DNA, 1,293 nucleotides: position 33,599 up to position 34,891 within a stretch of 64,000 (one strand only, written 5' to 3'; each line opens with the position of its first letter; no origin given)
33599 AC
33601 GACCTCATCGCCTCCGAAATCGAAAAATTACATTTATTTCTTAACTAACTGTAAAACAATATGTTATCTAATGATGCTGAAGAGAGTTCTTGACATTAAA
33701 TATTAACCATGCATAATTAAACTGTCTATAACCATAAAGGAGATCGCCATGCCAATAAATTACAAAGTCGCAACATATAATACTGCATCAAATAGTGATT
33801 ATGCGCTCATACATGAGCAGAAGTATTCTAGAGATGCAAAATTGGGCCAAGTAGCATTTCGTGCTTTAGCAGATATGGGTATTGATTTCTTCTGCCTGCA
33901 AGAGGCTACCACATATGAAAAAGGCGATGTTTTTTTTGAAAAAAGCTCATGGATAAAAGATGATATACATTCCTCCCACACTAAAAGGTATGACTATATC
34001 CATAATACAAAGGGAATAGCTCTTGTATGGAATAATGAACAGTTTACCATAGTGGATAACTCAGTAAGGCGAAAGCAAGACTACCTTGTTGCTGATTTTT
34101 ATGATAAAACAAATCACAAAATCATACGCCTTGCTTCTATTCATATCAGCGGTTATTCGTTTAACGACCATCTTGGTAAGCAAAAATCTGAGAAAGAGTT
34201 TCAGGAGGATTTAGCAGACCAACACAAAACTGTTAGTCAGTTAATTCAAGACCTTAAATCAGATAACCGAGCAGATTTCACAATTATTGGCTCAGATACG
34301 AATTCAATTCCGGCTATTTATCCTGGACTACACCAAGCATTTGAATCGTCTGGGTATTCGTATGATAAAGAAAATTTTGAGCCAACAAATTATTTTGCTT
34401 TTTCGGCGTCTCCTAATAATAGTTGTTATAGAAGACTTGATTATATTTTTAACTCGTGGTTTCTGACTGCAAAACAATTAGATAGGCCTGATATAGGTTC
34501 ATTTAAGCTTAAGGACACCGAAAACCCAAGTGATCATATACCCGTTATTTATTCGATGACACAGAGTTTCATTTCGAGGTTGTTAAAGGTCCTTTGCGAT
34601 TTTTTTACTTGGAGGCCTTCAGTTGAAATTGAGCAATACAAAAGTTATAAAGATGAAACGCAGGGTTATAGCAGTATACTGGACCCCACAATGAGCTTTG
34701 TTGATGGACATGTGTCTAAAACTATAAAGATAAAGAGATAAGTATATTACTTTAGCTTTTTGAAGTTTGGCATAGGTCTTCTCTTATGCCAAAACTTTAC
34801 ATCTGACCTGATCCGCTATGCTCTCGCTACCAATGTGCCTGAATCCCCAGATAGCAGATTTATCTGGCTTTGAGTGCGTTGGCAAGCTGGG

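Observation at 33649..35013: AT-rich EEP effector-like gene inserted behind metG and bracketed by a decayed duplicate of the metG 3' end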

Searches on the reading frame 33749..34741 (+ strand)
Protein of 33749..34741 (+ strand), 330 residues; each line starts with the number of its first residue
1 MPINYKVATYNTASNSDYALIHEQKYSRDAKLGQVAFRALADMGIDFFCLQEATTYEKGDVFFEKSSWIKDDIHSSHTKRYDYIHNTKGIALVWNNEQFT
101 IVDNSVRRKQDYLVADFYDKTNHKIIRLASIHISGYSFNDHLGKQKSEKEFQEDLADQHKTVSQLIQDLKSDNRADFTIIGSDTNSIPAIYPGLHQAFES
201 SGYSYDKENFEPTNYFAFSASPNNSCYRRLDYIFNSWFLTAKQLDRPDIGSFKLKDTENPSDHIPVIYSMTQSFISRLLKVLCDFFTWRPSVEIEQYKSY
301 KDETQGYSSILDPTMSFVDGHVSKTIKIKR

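Call 5: search_protein_families(library=pfam, proteins=[window:33749-34741:+], max_evalue=0.01)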
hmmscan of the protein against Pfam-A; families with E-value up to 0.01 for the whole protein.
window:33749-34741:+ (330 aa): 0 families

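Call 7: find_homologous_proteins(query=window:33749-34741:+, max_evalue=0.001)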
Query window:33749-34741:+ (330 aa): 4 proteins with E <= 0.001 among 572 candidates.
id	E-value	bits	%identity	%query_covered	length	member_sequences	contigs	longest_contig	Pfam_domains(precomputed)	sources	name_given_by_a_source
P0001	1.7e-221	752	100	100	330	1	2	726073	-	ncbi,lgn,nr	ncbi:MAG: endonuclease/exonuclease/phosphatase family protein [Chlamydiales bacterium]|nr:endonuclea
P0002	4.8e-76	274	50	83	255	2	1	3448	-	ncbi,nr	ncbi:MAG: hypothetical protein KDK50_05875, partial [Chlamydiia bacterium]|nr:hypothetical protein [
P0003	6.6e-73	264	46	92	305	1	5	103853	-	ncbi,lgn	-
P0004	1.0e-66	244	39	91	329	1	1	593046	-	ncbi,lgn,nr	ncbi:MAG: hypothetical protein H7A39_06320 [Chlamydiales bacterium]|nr:hypothetical protein [Chlamyd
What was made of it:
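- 33749..34741 (+): EEP_W: a 330-aa protein with an endonuclease/exonuclease/phosphatase fold, from a small Chlamydiales-restricted family. Only 4 close homologues in 5.8e9 proteins (call 7).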

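Call 8: search_protein_families(library=pfam, proteins=[window:33749-34741:+], max_evalue=10)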
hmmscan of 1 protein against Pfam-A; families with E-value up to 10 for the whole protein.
window:33749-34741:+ (330 aa): 0 families
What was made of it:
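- On EEP (DNase I-like) superfamily: The window protein has no Pfam hit even at E up to 10 (call 8).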

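Call 9: search_solved_structures(query=window:33749-34741:+, max_evalue=10)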
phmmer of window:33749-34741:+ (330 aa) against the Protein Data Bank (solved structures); distinct sequences matched with E-value up to 10: 0.

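Call 10: find_encoding_contigs(protein=P0001, flank=10000, max_places=4)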
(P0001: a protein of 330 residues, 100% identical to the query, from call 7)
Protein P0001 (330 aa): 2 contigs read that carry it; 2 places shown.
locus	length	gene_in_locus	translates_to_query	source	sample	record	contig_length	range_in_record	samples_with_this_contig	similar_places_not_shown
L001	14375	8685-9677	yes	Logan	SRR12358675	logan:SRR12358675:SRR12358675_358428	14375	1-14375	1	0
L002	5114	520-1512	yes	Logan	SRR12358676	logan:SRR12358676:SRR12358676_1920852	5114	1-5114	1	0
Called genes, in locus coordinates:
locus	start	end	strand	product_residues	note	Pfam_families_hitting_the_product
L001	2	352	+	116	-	?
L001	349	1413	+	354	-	PF03462:PCRF, PF00472:RF-1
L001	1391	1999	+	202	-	PF05175:MTS, PF13847:Methyltransf_31 (weak), PF13649:Methyltransf_25 (weak)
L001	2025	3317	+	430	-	PF02881:SRP54_N, PF13401:AAA_22 (weak), PF00448:SRP54, PF01656:CbiA (weak), PF02978:SRP_SPB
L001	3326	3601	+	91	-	PF00886:Ribosomal_S16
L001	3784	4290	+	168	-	PF01746:tRNA_m1G_MT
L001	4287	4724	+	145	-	PF01245:Ribosomal_L19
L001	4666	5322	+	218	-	PF01351:RNase_HII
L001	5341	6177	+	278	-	PF03755:YicC-like_N, PF08340:YicC-like_C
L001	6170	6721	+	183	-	PF00625:Guanylate_kin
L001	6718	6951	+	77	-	-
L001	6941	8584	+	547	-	PF00133:tRNA-synt_1, PF09334:tRNA-synt_1g, PF19303:Anticodon_3, PF08264:Anticodon_1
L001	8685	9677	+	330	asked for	-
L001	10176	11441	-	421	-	PF01966:HD (faint), PF08433:KTI12, PF13671:AAA_33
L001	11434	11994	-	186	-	PF09414:RNA_ligase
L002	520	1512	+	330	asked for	-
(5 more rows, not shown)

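Call 11: find_encoding_contigs(protein=P0003, flank=10000, max_places=5)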
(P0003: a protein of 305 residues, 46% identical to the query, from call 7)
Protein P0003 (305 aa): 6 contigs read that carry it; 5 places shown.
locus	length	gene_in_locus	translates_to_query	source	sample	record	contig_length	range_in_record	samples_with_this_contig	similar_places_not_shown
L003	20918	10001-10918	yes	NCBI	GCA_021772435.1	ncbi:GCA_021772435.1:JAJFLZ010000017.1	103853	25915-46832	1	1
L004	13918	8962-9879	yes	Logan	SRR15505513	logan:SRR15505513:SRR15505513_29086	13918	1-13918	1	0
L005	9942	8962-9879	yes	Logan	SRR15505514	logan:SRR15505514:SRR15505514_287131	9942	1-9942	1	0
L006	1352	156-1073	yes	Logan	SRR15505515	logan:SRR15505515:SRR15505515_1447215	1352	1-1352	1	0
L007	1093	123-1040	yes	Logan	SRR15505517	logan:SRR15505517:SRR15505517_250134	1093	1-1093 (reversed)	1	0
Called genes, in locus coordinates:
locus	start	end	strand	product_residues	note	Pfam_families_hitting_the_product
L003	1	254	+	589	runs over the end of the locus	-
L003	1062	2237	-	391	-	PF03222:Trp_Tyr_perm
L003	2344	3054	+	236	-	PF05050:Methyltransf_21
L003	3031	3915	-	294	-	PF05150:Legionella_OMP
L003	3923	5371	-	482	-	PF07399:Na_H_antiport_3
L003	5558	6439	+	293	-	PF24683:CT021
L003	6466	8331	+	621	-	PF10502:Peptidase_S26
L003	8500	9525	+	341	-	PF00962:A_deaminase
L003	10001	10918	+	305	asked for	-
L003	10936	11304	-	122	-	-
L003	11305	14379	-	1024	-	PF00133:tRNA-synt_1, PF09334:tRNA-synt_1g (faint), PF08264:Anticodon_1, PF19302:DUF5915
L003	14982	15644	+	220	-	-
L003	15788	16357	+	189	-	PF00484:Pro_CA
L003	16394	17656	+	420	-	PF00270:DEAD, PF04851:ResIII (weak), PF00271:Helicase_C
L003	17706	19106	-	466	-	PF13173:AAA_14, PF13635:DUF4143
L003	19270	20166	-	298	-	PF07819:PGAP1 (faint), PF00561:Abhydrolase_1 (weak), PF06259:Abhydrolase_8 (weak)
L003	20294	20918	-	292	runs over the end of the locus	PF01040:UbiA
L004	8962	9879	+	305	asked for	-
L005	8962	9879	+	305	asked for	-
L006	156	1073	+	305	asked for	-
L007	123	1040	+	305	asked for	-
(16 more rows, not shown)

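Call 12: find_encoding_contigs(protein=P0004, flank=10000, max_places=4)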
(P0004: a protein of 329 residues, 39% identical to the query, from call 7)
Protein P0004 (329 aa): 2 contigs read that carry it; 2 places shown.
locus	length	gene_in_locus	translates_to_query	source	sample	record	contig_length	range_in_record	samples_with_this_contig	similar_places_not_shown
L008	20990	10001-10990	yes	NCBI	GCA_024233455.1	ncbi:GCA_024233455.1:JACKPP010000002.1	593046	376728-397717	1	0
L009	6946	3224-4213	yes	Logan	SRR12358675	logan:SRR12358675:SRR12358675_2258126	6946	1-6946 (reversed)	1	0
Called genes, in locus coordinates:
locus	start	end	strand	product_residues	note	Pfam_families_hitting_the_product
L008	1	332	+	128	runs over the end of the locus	PF02962:CHMI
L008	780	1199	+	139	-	PF00583:Acetyltransf_1, PF13673:Acetyltransf_10, PF13508:Acetyltransf_7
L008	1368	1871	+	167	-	PF13238:AAA_18 (faint)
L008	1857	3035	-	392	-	PF20717:DUF6829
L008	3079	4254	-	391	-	PF01490:Aa_trans (weak), PF03222:Trp_Tyr_perm, PF13520:AA_permease_2 (weak)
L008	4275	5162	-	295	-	PF05150:Legionella_OMP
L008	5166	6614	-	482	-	PF07399:Na_H_antiport_3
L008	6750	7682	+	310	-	PF24683:CT021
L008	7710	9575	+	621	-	PF10502:Peptidase_S26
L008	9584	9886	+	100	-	-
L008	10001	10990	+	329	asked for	-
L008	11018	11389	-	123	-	-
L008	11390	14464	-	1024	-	PF00133:tRNA-synt_1, PF09334:tRNA-synt_1g (faint), PF08264:Anticodon_1, PF19302:DUF5915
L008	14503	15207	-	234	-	PF01738:DLH, PF00561:Abhydrolase_1 (faint), PF12146:Hydrolase_4 (faint), PF02230:Abhydrolase_2, PF00326:Peptidase_S9 (weak)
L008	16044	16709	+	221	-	PF05175:MTS, PF02353:CMAS (weak), PF13489:Methyltransf_23, PF05219:DREV (weak), PF13847:Methyltransf_31, PF08241:Methyltransf_11, PF08242:Methyltransf_12, PF13649:Methyltransf_25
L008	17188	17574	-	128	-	PF01797:Y1_Tnp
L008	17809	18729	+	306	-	PF01385:OrfB_IS605, PF07282:Cas12f1-like_TNB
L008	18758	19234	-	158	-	PF22381:Staph_reg_Sar_Rot (weak), PF22166:WHD_ArnR1 (weak), PF01047:MarR, PF12802:MarR_2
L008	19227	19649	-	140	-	PF01878:EVE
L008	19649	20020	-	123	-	PF00903:Glyoxalase, PF12681:Glyoxalase_2 (weak)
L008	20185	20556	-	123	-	-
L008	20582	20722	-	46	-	-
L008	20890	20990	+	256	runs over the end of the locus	-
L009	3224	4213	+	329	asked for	-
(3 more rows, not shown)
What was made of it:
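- A second family member from another chlamydia occurs in the same run, SRR12358675 (calls 10, 12).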

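Call 13: find_encoding_contigs(protein=P0002, flank=10000, max_places=4)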
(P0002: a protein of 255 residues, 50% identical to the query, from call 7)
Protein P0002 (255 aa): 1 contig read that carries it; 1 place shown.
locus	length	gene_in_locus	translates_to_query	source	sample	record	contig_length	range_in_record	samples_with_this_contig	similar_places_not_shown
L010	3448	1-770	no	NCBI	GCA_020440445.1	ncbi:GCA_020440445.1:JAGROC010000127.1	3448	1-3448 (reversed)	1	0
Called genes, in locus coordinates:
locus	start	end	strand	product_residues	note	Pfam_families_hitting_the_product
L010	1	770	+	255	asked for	?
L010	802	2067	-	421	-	PF01966:HD (faint), PF08433:KTI12, PF13671:AAA_33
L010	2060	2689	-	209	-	PF09414:RNA_ligase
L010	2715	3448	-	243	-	PF18335:SH3_13, PF13538:UvrD_C_2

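Call 40: predict_structure(alignment_id=A1)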
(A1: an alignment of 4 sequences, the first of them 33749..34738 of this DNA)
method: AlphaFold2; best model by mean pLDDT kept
length: 330 residues; sequences in the alignment: 4
mean_pLDDT: 62.7   pTM: 0.71
mean pLDDT of the five models: 62.7, 62.3, 62.1, 61.7, 34.7
residues with pLDDT >= 90: 14; 70-90: 138; 50-70: 57; < 50: 121
segments of 3 or more residues with pLDDT < 50: 14-27, 54-60, 63-78, 136-144, 185-189, 211-227, 250-262, 291-330
pLDDT, mean of each block of 10 residues (from residue 1): 80 47 46 70 84 52 44 44 76 85 83 88 89 56 55 73 85 79 55 70 74 41 45 79 73 45 71 78 69 43 32 28 28
secondary structure, 60 per line:
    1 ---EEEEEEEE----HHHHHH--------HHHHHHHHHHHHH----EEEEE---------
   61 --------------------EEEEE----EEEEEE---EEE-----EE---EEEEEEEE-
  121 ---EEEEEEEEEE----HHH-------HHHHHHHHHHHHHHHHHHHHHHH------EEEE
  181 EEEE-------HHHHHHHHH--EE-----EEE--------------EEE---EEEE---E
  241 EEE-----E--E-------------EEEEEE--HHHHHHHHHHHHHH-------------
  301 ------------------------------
elements in order: E4-11 H16-21 H30-42 E47-51 E81-85 E90-95 E99-101 E112-119 E124-133 H148-170 E177-184 H192-200 E210-212 E227-229 E233-236 E240-243 E266-271 H274-287
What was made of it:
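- On EEP (DNase I-like) superfamily: AF2 model has pTM 0.71 and pLDDT 62.7 (call 40).
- On Secreted chlamydial effector (type III): The first beta-strand of the catalytic domain starts at residue 4 (call 40), leaving no disordered N-terminal leader, which is weak evidence against.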

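Call 44: fold_search(model_id=the predicted structure, library=pdb)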
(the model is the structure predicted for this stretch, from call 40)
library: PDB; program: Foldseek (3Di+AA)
matches with E <= 10: 587; with E <= 0.001: 144
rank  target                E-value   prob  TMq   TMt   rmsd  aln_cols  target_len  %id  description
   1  3mpr_D                6.8e-11  1.00  0.50  0.59   6.6       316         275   16  Crystal Structure of endonuclease/exonuclease/phosphatase family protein from Bacteroides thetaiotaomicron, Northeast  (released 2010-05-26)
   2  3mpr_A                7.3e-11  1.00  0.50  0.57   6.6       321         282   17  Crystal Structure of endonuclease/exonuclease/phosphatase family protein from Bacteroides thetaiotaomicron, Northeast  (released 2010-05-26)
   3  3mpr_B                9.3e-11  1.00  0.49  0.58   6.5       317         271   18  Crystal Structure of endonuclease/exonuclease/phosphatase family protein from Bacteroides thetaiotaomicron, Northeast  (released 2010-05-26)
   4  3mpr_C                1.3e-10  1.00  0.50  0.57   6.4       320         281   16  Crystal Structure of endonuclease/exonuclease/phosphatase family protein from Bacteroides thetaiotaomicron, Northeast  (released 2010-05-26)
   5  6mal                  2.0e-10  1.00  0.49  0.53   7.0       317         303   16  Structure of human Nocturnin C-terminal domain (released 2018-09-05)
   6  6bt1                  5.7e-10  1.00  0.50  0.55   7.2       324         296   15  Structure of the human Nocturnin catalytic domain (released 2018-05-16)
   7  6bt2_B                7.3e-10  1.00  0.47  0.56   8.2       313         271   15  Structure of the human Nocturnin catalytic domain with bound sulfate anion (released 2018-05-16)
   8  6bt2_A                1.0e-09  1.00  0.50  0.59   7.4       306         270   15  Structure of the human Nocturnin catalytic domain with bound sulfate anion (released 2018-05-16)
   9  6nf0                  1.9e-09  1.00  0.52  0.56   6.7       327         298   15  Nocturnin with bound NADPH substrate (released 2019-05-01)
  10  3g6s                  4.8e-09  1.00  0.49  0.60   7.1       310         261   12  Crystal structure of the endonuclease/exonuclease/phosphatase (BVU_0621) from Bacteroides vulgatus. Northeast Structural (released 2009-02-17)
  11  5j3p_A                5.4e-09  1.00  0.46  0.59   5.8       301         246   14  Crystal structure of the catalytic domain of human tyrosyl DNA phosphodiesterase 2 (released 2016-05-04)
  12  5ino_B                6.1e-09  1.00  0.45  0.57   6.0       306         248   14  Human Tdp2 reaction product (5'-phosphorylated DNA)-Mg2+ complex (released 2016-04-27)
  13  4gyz_C                6.5e-09  1.00  0.48  0.61   5.6       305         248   14  Mus Musculus Tdp2 Bound to dAMP and Mg2+ (released 2012-10-31)
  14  4c1r_A                6.9e-09  1.00  0.45  0.55   6.8       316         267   17  Bacteroides thetaiotaomicron VPI-5482 mannosyl-6-phosphatase Bt3783 (released 2013-11-13)
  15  5inm_A                7.7e-09  1.00  0.46  0.59   6.4       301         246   15  Mouse Tdp2 protein, apo state with variable DNA-binding grasp conformations (released 2016-04-27)
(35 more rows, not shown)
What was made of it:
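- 33749..34741 (+): AF2 model pLDDT 62.7, and all top Foldseek PDB hits have the EEP fold, E about 1e-10 (calls 40, 44).
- On EEP (DNase I-like) superfamily: The top 50 are all EEP proteins, with TM 0.5-0.6 (call 44).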

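Call 59: search_protein_representatives(alignment_id=A1)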
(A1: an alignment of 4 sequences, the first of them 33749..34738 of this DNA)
Query: 4 sequences, 310 profile positions. Proteins with E-value up to 0.001 (for the whole library): 169; up to 1e-10: 36; up to 1e-30: 9. The best 150 are listed.
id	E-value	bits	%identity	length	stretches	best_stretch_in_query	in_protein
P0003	1.3e-152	523.8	-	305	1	1-307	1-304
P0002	1.4e-121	421.9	-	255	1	56-308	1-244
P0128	1.8e-51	191.6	-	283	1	5-280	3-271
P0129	1.9e-45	171.8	-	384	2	30-288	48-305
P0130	2.1e-40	155.3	-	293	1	5-290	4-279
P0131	2.3e-38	148.6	-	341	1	5-265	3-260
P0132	1.6e-35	139.3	-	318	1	6-288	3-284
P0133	9.5e-35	136.7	-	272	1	47-276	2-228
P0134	1.7e-34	135.9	-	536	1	29-260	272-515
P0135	1.1e-30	123.4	-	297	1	51-294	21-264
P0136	3.4e-24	102.1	-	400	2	31-277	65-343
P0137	3.5e-18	82.3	-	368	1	37-260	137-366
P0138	4.8e-17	78.6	-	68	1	245-307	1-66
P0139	8.4e-17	77.8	-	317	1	32-260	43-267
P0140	2.7e-16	76.1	-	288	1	34-258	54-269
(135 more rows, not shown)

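Call 63: list_cluster_members(proteins=[P0128, P0129, P0130, P0131, P0132, P0133, P0134, P0135, P0136, P0137])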
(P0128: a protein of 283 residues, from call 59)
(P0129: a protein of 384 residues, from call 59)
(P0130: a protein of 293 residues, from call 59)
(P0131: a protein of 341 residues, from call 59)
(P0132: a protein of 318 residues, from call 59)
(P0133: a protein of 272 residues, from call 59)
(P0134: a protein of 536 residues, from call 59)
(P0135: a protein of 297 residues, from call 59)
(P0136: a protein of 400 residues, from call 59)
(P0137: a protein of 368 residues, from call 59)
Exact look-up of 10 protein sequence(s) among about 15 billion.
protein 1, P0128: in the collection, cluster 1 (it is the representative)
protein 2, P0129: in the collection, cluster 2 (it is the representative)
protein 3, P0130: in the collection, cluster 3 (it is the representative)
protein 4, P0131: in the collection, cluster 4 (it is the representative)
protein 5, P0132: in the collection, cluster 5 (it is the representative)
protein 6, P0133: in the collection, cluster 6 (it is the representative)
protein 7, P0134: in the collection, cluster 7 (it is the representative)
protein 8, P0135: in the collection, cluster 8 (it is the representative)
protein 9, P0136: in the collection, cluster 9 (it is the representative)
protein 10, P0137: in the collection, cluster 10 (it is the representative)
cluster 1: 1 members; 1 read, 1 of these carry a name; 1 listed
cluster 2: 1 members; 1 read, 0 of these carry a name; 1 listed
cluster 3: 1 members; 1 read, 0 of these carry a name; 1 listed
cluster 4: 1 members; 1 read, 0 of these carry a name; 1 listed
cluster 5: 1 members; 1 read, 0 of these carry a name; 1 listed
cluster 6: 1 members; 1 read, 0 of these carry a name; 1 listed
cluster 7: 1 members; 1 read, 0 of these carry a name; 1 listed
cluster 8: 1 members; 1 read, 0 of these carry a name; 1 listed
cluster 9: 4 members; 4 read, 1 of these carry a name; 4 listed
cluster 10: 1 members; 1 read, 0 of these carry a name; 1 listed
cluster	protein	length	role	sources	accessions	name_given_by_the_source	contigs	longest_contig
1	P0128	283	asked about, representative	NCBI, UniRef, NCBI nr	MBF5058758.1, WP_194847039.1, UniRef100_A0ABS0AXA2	endonuclease/exonuclease/phosphatase family protein [Candidatus Neptunochlamydia ... | Endonuclease/exonuclease/phosphatase domain-containing protein n=1 Tax=Candidatus ...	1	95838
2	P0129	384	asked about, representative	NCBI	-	-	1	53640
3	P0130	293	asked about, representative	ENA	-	-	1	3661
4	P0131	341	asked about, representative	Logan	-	-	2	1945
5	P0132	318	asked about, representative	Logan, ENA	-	-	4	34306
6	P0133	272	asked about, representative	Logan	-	-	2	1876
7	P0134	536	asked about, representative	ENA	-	-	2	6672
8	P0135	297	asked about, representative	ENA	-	-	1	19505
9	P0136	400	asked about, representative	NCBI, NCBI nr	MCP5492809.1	MAG: hypothetical protein H7A40_07215 [Chlamydiales bacterium] | hypothetical protein [Chlamydiales bacterium]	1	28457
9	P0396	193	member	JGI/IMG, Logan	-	-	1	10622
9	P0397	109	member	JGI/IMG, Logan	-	-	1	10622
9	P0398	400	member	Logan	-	-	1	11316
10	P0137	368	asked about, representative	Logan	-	-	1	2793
